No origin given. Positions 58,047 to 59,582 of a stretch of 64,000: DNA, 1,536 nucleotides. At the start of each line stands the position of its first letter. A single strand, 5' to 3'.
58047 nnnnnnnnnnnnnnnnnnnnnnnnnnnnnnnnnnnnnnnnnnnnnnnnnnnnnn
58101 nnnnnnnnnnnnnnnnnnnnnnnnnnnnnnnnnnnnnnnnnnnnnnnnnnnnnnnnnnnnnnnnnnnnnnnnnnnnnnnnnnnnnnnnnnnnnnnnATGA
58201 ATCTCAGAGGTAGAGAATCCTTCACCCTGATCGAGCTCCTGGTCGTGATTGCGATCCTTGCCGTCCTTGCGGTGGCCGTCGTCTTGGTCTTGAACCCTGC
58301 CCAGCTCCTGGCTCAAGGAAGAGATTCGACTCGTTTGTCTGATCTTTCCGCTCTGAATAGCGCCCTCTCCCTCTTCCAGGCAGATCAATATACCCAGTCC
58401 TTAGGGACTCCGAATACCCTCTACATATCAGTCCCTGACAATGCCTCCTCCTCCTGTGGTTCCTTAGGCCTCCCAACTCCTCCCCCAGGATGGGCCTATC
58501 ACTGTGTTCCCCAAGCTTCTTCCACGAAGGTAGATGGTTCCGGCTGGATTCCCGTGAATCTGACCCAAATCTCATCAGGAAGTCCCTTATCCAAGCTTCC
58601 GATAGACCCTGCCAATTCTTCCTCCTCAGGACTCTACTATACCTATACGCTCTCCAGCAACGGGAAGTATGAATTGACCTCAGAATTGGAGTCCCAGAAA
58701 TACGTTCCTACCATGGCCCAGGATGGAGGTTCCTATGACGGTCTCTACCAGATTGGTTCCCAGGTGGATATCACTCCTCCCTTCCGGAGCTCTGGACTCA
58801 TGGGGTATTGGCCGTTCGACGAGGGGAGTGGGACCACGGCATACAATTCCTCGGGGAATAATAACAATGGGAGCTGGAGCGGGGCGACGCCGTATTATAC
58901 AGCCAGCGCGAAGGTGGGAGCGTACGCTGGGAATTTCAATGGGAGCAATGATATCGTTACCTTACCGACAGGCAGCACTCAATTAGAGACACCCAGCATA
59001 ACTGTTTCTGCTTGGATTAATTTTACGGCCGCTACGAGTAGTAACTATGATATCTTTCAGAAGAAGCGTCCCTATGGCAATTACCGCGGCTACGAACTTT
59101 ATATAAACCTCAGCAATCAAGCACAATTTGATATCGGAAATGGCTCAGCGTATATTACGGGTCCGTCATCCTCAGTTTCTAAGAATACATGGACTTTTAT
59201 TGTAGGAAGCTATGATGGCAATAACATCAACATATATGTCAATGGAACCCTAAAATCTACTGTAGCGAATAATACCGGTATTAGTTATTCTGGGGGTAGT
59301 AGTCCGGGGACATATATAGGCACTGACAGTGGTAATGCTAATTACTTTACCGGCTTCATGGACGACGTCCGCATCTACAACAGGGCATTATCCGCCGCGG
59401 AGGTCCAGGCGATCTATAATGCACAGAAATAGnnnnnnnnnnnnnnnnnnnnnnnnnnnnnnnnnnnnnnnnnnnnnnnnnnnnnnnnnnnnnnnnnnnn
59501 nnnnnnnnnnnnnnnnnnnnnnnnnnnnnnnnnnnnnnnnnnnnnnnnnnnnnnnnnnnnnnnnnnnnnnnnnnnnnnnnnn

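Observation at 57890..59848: A pilin-lectin gene cassette inserted into the S10 ribosomal operon between rpsJ and rplC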

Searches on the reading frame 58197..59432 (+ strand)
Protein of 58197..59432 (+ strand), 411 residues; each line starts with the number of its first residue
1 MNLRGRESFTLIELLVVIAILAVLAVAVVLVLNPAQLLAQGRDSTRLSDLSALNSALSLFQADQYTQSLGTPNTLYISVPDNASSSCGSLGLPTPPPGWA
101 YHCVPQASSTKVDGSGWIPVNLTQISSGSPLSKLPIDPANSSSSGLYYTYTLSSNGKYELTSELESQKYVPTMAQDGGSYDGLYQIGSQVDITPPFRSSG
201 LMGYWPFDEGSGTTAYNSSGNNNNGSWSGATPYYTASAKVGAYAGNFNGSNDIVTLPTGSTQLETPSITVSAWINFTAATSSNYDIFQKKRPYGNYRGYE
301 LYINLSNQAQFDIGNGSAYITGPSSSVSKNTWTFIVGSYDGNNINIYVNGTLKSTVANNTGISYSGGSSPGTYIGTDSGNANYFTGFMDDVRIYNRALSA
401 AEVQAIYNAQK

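Call 11: search_protein_families(library=pfam, proteins=[window:58197-59432:+], max_evalue=0.01)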
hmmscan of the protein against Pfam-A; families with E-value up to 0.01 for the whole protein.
window:58197-59432:+ (411 aa): 4 families
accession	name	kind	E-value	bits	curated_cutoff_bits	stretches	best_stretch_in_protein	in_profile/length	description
PF13385.13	Laminin_G_3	-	1.2e-31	110.3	27.6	1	248-404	1-151/151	Concanavalin A-like lectin/glucanases superfamily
PF07963.17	N_methyl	-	3.4e-06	26.8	21.2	1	7-28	5-26/27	Prokaryotic N-terminal methylation motif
PF02210.31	Laminin_G_2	-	0.0016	19.3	22.9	1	308-394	31-124/126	Laminin G domain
PF00054.30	Laminin_G_1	-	0.0051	17.5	24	0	309-395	33-127/131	Laminin G domain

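Call 12: search_protein_families(library=ncbifam, proteins=[window:58197-59432:+], max_evalue=0.01)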
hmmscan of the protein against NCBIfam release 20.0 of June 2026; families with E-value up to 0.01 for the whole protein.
window:58197-59432:+ (411 aa): 9 families
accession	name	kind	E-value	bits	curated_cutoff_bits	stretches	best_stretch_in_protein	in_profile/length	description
NF052521.1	TafC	equivalog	8.2e-14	51.5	410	1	203-409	150-362/373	TafC family fimbrial protein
TIGR01711.1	gspJ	equivalog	8.7e-05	22.4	64.85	1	8-63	2-56/192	type II secretion system minor pseudopilin GspJ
TIGR01710.1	typeII_sec_gspG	equivalog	9.6e-05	22.4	88.85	1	8-65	2-57/134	type II secretion system major pseudopilin GspG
TIGR02532.1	IV_pilin_GFxxxE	domain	0.0003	20.5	16.3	1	9-28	4-23/24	prepilin-type N-terminal cleavage/methylation domain-containing protein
TIGR01708.2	typeII_sec_gspH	equivalog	0.00087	19.3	80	1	9-33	4-28/169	type II secretion system minor pseudopilin GspH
NF041775.1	typeIV_PilA_Myxo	equivalog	0.00091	19.2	400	1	5-62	10-64/214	type IV pilin protein PilA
TIGR02596.1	TIGR02596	subfamily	0.0041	17.2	70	1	9-40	1-31/196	Verru_Chthon cassette protein D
NF007862.0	PRK10574.1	equivalog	0.0092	16.1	138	0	7-26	5-24/145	prepilin peptidase-dependent pilin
NF040999.1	pilin_ComGC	equivalog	0.0094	16.1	75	0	7-29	2-24/84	competence type IV pilus major pilin ComGC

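Call 14: find_encoding_contigs(protein=window:58197-59432:+, flank=10000, max_places=10)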
Protein window:58197-59432:+ (411 aa): no gene with exactly this product is on record in the collection.

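Call 24: find_homologous_proteins(query=window:58197-59432:+, max_evalue=1e-10)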
Query window:58197-59432:+ (411 aa): 1696 proteins with E <= 1e-10 among 8000 candidates; the best 120 are listed.
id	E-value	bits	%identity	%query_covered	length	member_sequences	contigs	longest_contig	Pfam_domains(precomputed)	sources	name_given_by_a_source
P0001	1.5e-266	902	100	100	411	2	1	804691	PF07963.18,PF13385.14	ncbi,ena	-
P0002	1.1e-121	425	58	99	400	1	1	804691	PF07963.18,PF13385.14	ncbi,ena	-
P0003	2.0e-121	424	56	100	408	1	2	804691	PF07963.18,PF13385.14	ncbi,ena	-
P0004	5.7e-118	413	55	100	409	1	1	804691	PF07963.18,PF13385.14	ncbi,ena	-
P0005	7.8e-118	412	56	99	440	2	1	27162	PF07963.18,PF13385.14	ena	-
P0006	3.2e-116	407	57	99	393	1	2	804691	PF07963.18,PF13385.14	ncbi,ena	-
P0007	1.1e-111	392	53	100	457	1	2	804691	PF07963.18,PF07953.21,PF13385.14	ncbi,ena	-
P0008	1.2e-105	372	52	99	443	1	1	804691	PF07963.18,PF07953.21,PF13385.14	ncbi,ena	-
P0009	4.9e-103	364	52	100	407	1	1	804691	PF07963.18,PF13385.14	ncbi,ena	-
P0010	1.0e-102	363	52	99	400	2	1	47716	PF07963.18,PF13385.14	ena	-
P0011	2.6e-102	361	54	96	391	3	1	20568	PF07953.21,PF13385.14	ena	-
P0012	9.3e-101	356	47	99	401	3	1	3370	PF07963.18,PF13385.14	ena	-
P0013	1.8e-100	355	46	100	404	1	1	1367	PF07963.18,PF13385.14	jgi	jgi:prepilin-type N-terminal cleavage/methylation domain-containing protein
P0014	2.2e-98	348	47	99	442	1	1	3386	PF07963.18,PF13385.14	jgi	jgi:prepilin-type N-terminal cleavage/methylation domain-containing protein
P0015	2.5e-98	348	48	100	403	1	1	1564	PF07963.18,PF13385.14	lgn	-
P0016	5.0e-98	347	46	100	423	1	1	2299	PF07963.18,PF07953.21,PF13385.14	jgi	jgi:prepilin-type N-terminal cleavage/methylation domain-containing protein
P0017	5.4e-98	347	50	100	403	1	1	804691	PF07963.18,PF13385.14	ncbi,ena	-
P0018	2.2e-97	345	48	98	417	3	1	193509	PF07963.18,PF13385.14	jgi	jgi:prepilin-type N-terminal cleavage/methylation domain-containing protein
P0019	3.0e-96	341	48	100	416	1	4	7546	PF07963.18,PF13385.14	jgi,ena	-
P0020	3.5e-96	341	48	100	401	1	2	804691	PF07963.18,PF13385.14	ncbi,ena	-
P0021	6.6e-95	337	45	100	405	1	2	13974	PF07963.18,PF13385.14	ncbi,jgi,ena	jgi:prepilin-type N-terminal cleavage/methylation domain-containing protein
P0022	7.1e-95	337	45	99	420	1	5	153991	PF07963.18,PF13385.14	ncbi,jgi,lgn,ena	jgi:prepilin-type N-terminal cleavage/methylation domain-containing protein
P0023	3.1e-94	335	45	99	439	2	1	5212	PF13385.14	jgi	-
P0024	3.8e-94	334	46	99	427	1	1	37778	PF07963.18,PF13385.14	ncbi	-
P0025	6.6e-94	334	45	99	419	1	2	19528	PF07963.18,PF07953.21,PF13385.14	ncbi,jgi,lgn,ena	jgi:prepilin-type N-terminal cleavage/methylation domain-containing protein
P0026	2.9e-93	331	53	86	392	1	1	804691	PF07963.18,PF13385.14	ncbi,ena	-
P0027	3.7e-93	331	44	99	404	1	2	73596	PF07963.18,PF13385.14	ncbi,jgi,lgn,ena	ncbi:MAG TPA: LamG domain-containing protein [Candidatus Paceibacterota bacterium]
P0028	4.0e-93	331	44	100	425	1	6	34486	PF07963.18,PF13385.14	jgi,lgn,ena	-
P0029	4.4e-93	331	46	98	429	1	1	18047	PF07963.18,PF13385.14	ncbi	-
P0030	4.7e-93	331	50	99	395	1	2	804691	PF07963.18,PF13385.14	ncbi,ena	-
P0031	1.1e-92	330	46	100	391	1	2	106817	PF07963.18,PF13385.14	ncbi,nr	ncbi:MAG: prepilin-type N-terminal cleavage/methylation domain-containing protein [Patescibacteria g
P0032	1.6e-92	329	47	99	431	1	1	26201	PF07963.18,PF13385.14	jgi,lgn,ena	jgi:prepilin-type N-terminal cleavage/methylation domain-containing protein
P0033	3.0e-92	328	45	100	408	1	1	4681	PF07963.18,PF13385.14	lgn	-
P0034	3.0e-92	328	46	98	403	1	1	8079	PF07963.18,PF13385.14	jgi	-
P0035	7.3e-92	327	45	99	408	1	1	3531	PF07963.18,PF13385.14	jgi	jgi:prepilin-type N-terminal cleavage/methylation domain-containing protein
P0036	1.0e-91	326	45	100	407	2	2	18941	PF07963.18,PF13385.14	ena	-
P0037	1.3e-91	326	48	100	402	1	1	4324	PF07963.18,PF13385.14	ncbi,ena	-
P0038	2.7e-91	325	45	99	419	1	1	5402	PF07963.18,PF07953.21,PF13385.14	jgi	jgi:prepilin-type N-terminal cleavage/methylation domain-containing protein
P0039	3.9e-91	324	47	100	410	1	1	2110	PF07963.18,PF13385.14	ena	-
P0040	4.0e-91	324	47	100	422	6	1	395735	PF07963.18,PF13385.14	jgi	jgi:prepilin-type N-terminal cleavage/methylation domain-containing protein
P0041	5.2e-91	324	45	100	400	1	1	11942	PF13385.14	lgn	-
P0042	7.6e-91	323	46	100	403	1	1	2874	PF07963.18,PF13385.14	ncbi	-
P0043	7.8e-91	323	45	100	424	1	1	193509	PF07963.18,PF13385.14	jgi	jgi:prepilin-type N-terminal cleavage/methylation domain-containing protein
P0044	1.3e-90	323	45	100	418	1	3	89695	PF07963.18,PF13385.14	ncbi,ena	-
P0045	2.2e-90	322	44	100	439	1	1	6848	PF07963.18,PF13385.14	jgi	jgi:prepilin-type N-terminal cleavage/methylation domain-containing protein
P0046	2.7e-90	322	43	99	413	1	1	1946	PF07963.18,PF13385.14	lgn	-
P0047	3.1e-90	321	45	99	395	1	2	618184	PF13385.14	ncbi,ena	-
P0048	3.1e-90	321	46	99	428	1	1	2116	PF07963.18,PF07953.21,PF00354.25,PF13385.14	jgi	-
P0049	6.4e-90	320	44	99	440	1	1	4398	PF07953.21,PF13385.14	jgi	-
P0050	1.1e-89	320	45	99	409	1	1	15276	PF07963.18,PF13385.14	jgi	-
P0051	1.3e-89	319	42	100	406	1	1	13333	PF07963.18,PF13385.14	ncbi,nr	ncbi:MAG: prepilin-type N-terminal cleavage/methylation domain-containing protein [Candidatus Wolfeb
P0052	2.2e-89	319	44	99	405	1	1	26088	PF07963.18,PF00354.25,PF13385.14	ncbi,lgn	-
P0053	4.7e-89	318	44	99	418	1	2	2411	PF07963.18,PF13385.14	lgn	-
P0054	5.4e-89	317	44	99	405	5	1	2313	PF07963.18,PF13385.14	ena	-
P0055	5.8e-89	317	45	99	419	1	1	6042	PF07963.18,PF13385.14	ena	-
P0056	7.8e-89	317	44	99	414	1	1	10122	PF07963.18,PF13385.14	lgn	-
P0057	8.2e-89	317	43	99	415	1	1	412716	PF07963.18,PF13385.14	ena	-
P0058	8.5e-89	317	45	100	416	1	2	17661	PF07963.18,PF13385.14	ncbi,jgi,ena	jgi:prepilin-type N-terminal cleavage/methylation domain-containing protein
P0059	1.2e-88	316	45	99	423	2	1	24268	PF13385.14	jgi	jgi:prepilin-type N-terminal cleavage/methylation domain-containing protein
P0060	2.5e-88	315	48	98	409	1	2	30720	PF07963.18,PF13385.14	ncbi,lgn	-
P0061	2.9e-88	315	44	100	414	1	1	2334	PF07963.18,PF13385.14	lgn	-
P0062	3.2e-88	315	46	99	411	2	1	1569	PF13385.14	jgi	jgi:prepilin-type N-terminal cleavage/methylation domain-containing protein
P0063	5.5e-88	314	48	99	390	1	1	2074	PF07963.18,PF13385.14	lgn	-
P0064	6.0e-88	314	46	99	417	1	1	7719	PF07963.18,PF13385.14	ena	-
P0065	7.0e-88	314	46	99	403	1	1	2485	PF07963.18,PF07953.21,PF13385.14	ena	-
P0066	7.5e-88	314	44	100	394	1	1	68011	PF07963.18,PF13385.14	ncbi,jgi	ncbi:MAG: LamG-like jellyroll fold domain-containing protein [Candidatus Paceibacterota bacterium]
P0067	8.3e-88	313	45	99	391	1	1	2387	PF13385.14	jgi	jgi:prepilin-type N-terminal cleavage/methylation domain-containing protein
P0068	8.8e-88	313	43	99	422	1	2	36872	PF07963.18,PF13385.14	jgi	jgi:prepilin-type N-terminal cleavage/methylation domain-containing protein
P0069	9.4e-88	313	44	98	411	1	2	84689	PF07963.18,PF13385.14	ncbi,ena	-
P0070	1.1e-87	313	46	99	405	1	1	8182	PF07963.18,PF13385.14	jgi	jgi:prepilin-type N-terminal cleavage/methylation domain-containing protein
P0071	2.8e-87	312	44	99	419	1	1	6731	PF07963.18,PF13385.14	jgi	jgi:prepilin-type N-terminal cleavage/methylation domain-containing protein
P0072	3.1e-87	312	45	100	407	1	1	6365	PF07963.18,PF13385.14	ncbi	-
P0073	4.2e-87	311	44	98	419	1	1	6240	PF07963.18,PF13385.14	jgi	jgi:prepilin-type N-terminal cleavage/methylation domain-containing protein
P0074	7.3e-87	310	45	100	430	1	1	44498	PF07963.18,PF13385.14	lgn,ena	-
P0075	7.8e-87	310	43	99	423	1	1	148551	PF07963.18,PF13385.14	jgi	jgi:prepilin-type N-terminal cleavage/methylation domain-containing protein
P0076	9.7e-87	310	43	99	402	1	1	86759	PF07963.18,PF07953.21,PF13385.14,PF02973.23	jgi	jgi:prepilin-type N-terminal cleavage/methylation domain-containing protein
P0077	9.9e-87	310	44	100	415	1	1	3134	PF07963.18,PF13385.14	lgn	-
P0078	1.0e-86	310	46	99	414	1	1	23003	PF07963.18,PF13385.14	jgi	jgi:prepilin-type N-terminal cleavage/methylation domain-containing protein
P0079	1.0e-86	310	43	100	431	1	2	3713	PF07963.18,PF07953.21,PF13385.14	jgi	jgi:prepilin-type N-terminal cleavage/methylation domain-containing protein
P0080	1.0e-86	310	44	98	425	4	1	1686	PF07963.18,PF13385.14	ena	-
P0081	1.4e-86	309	44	99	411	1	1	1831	PF07963.18,PF13385.14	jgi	jgi:prepilin-type N-terminal cleavage/methylation domain-containing protein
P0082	1.4e-86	309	43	100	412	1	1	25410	PF07963.18,PF13385.14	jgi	jgi:prepilin-type N-terminal cleavage/methylation domain-containing protein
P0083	1.5e-86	309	43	100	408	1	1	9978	PF07963.18,PF13385.14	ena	-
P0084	1.6e-86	309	45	99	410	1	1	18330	PF07963.18,PF13385.14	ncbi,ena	-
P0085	1.6e-86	309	43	100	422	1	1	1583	PF07963.18,PF13385.14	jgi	jgi:prepilin-type N-terminal cleavage/methylation domain-containing protein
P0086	1.9e-86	309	44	100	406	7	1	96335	PF13385.14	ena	-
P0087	2.1e-86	309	43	100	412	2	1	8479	PF07963.18,PF13385.14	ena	-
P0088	2.3e-86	309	45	99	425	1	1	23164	PF07963.18,PF13385.14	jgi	jgi:prepilin-type N-terminal cleavage/methylation domain-containing protein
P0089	2.4e-86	309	46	100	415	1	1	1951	PF07963.18,PF13385.14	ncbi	-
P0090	3.4e-86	308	43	100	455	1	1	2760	PF07963.18,PF07953.21,PF13385.14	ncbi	-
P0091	4.7e-86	308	47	98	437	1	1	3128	PF07963.18,PF13385.14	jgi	jgi:prepilin-type N-terminal cleavage/methylation domain-containing protein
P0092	5.0e-86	308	43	99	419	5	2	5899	PF07963.18,PF13385.14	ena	-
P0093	5.3e-86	308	42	99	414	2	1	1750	PF07963.18,PF07953.21,PF13385.14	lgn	-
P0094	7.0e-86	307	43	100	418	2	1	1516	PF13385.14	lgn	-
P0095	7.5e-86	307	43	99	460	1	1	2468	PF13385.14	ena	-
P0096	7.5e-86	307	44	99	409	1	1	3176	PF07963.18,PF13385.14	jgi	jgi:prepilin-type N-terminal cleavage/methylation domain-containing protein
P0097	8.5e-86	307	44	99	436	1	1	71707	PF07963.18,PF13385.14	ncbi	-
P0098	8.5e-86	307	44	92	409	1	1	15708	PF13385.14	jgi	jgi:hypothetical protein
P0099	1.1e-85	307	44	100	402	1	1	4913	PF07963.18,PF13385.14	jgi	jgi:prepilin-type N-terminal cleavage/methylation domain-containing protein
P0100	1.2e-85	306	43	100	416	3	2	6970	PF07963.18,PF13385.14,PF02210.32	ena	-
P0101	1.4e-85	306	46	99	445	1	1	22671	PF07963.18,PF13385.14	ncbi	-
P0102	2.1e-85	306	45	98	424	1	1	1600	PF07963.18,PF13385.14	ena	-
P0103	2.2e-85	306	45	99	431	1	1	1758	PF07963.18,PF13385.14,PF02210.32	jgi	jgi:prepilin-type N-terminal cleavage/methylation domain-containing protein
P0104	2.4e-85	305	42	100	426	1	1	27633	PF13385.14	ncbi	-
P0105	2.6e-85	305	44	96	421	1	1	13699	PF07963.18,PF13385.14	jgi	jgi:prepilin-type N-terminal cleavage/methylation domain-containing protein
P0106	2.9e-85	305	44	99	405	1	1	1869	PF07963.18,PF13385.14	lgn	-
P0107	3.2e-85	305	45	100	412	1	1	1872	PF07963.18,PF13385.14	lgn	-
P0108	3.4e-85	305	44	99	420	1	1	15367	PF07963.18,PF13385.14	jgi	jgi:prepilin-type N-terminal cleavage/methylation domain-containing protein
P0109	3.8e-85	305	44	98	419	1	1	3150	PF07963.18,PF13385.14,PF02973.23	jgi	jgi:prepilin-type N-terminal cleavage/methylation domain-containing protein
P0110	4.7e-85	304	43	100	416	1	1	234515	PF07953.21,PF13385.14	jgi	-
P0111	6.8e-85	304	43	99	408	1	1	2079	PF07963.18,PF13385.14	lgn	-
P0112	7.5e-85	304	44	98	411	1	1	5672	PF07963.18,PF13385.14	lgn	-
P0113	7.6e-85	304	44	100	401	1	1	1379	PF07963.18,PF13385.14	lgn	-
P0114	8.6e-85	304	43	98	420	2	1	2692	PF07963.18,PF13385.14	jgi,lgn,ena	jgi:prepilin-type N-terminal cleavage/methylation domain-containing protein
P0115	9.6e-85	303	44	99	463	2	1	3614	PF07963.18,PF13385.14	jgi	jgi:prepilin-type N-terminal cleavage/methylation domain-containing protein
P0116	1.0e-84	303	44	99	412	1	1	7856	PF07963.18,PF13385.14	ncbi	-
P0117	1.1e-84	303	42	100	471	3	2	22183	PF07963.18,PF13385.14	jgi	jgi:prepilin-type N-terminal cleavage/methylation domain-containing protein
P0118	1.4e-84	303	42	98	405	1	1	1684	PF07963.18,PF13385.14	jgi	-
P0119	1.5e-84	303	45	98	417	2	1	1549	PF07963.18,PF07953.21,PF13385.14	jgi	jgi:prepilin-type N-terminal cleavage/methylation domain-containing protein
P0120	1.6e-84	303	43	100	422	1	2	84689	PF07963.18,PF07953.21,PF13385.14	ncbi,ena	-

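Call 31: find_encoding_contigs(protein=P0002, flank=10000, max_places=2)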
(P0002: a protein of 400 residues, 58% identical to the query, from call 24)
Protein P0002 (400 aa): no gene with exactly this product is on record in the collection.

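Call 32: find_encoding_contigs(protein=P0003, flank=10000, max_places=2)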
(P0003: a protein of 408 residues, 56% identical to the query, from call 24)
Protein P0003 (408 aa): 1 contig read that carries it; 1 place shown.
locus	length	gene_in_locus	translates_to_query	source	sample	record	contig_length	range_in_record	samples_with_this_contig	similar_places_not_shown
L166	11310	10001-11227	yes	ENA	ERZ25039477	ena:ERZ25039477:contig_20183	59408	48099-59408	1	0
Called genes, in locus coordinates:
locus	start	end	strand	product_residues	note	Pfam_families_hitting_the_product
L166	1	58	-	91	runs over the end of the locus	PF12961:DUF3850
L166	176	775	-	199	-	PF13563:2_5_RNA_ligase2 (weak)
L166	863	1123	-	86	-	PF24035:DUF7344 (faint), PF12840:HTH_20, PF01022:HTH_5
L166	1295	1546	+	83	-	PF00130:C1_1 (faint), PF07191:Zn_ribbon_6 (faint)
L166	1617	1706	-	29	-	-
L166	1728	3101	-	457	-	PF07963:N_methyl (weak), PF07953:Toxin_R_bind_N (weak), PF13385:Laminin_G_3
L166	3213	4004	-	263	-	PF01979:Amidohydro_1 (weak), PF04909:Amidohydro_2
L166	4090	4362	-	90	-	-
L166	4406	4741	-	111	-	-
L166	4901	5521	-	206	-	-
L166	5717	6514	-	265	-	PF15515:MvaI_BcnI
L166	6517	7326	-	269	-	PF02086:MethyltransfD12 (faint), PF01555:N6_N4_Mtase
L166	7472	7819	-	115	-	PF03819:MazG (weak), PF12643:MazG-like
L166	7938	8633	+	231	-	PF00106:adh_short, PF08659:KR (weak), PF13561:adh_short_C2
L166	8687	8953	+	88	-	PF07963:N_methyl (weak)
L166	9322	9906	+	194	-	PF13385:Laminin_G_3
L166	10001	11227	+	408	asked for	PF07963:N_methyl (weak), PF13385:Laminin_G_3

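Call 33: find_encoding_contigs(protein=P0007, flank=10000, max_places=2)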
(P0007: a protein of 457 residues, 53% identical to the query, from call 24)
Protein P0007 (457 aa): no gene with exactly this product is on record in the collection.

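Call 52: search_solved_structures(query=window:58197-59432:+, max_evalue=1)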
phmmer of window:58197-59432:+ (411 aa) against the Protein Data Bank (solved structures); distinct sequences matched with E-value up to 1: 11.
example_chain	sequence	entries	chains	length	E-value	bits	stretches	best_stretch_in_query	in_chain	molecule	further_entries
7tgg_A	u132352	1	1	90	5e-05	26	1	2-66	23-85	Geopilin domain 1 protein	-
4qvs_A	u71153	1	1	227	0.00024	23.8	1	205-406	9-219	S-layer domain-containing protein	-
9egp_A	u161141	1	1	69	0.0044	19.6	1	2-57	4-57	Geopilin domain 1 protein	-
2m7g_A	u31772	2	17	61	0.0056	19.3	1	9-66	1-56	Geopilin domain 1 protein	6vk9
5hon_A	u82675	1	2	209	0.02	17.4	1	227-404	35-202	Extracellular arabinanase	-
8sl1_A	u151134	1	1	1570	0.026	17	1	325-402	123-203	Pappalysin-2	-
5wda_A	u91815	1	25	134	0.029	16.9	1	9-65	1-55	General secretion pathway protein G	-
8tj2_C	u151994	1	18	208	0.12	14.9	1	9-65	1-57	Type IV major pilin protein PilA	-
1oqw_A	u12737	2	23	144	0.36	13.3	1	9-93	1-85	Fimbrial protein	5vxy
9laa_A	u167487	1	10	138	0.6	12.6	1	6-31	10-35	Type IV pilin protein PilA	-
2wjs_A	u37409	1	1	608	0.87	12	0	311-388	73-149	LAMININ SUBUNIT ALPHA-2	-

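Call 71: predict_structure(alignment_id=A3)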
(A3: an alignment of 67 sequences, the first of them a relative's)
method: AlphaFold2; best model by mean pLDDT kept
length: 411 residues; sequences in the alignment: 67
mean_pLDDT: 88.2   pTM: 0.71
mean pLDDT of the five models: 88.2, 88.2, 86.2, 86.0, 85.7
residues with pLDDT >= 90: 234; 70-90: 148; 50-70: 26; < 50: 3
segments of 3 or more residues with pLDDT < 50: 1-3
pLDDT, mean of each block of 10 residues (from residue 1): 55 90 85 82 95 98 96 94 83 83 94 97 96 88 84 95 87 80 90 76 90 88 88 90 94 86 77 93 90 79 96 89 91 97 96 93 72 87 95 91 84 87
secondary structure, 60 per line:
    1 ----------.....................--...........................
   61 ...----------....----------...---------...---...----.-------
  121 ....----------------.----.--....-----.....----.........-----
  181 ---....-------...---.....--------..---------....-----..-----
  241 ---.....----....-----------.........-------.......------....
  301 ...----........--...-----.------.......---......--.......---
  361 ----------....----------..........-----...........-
elements in order: H11-31 H34-63 E74-77 E100-102 E149-152 E158-162 H167-175 E184-187 E201-205 E225-228 E244-248 E253-256 E268-276 E284-290 E297-303 E308-315 E318-320 E333-339 E343-348 E351-357 E371-374 E385-394 H400-410
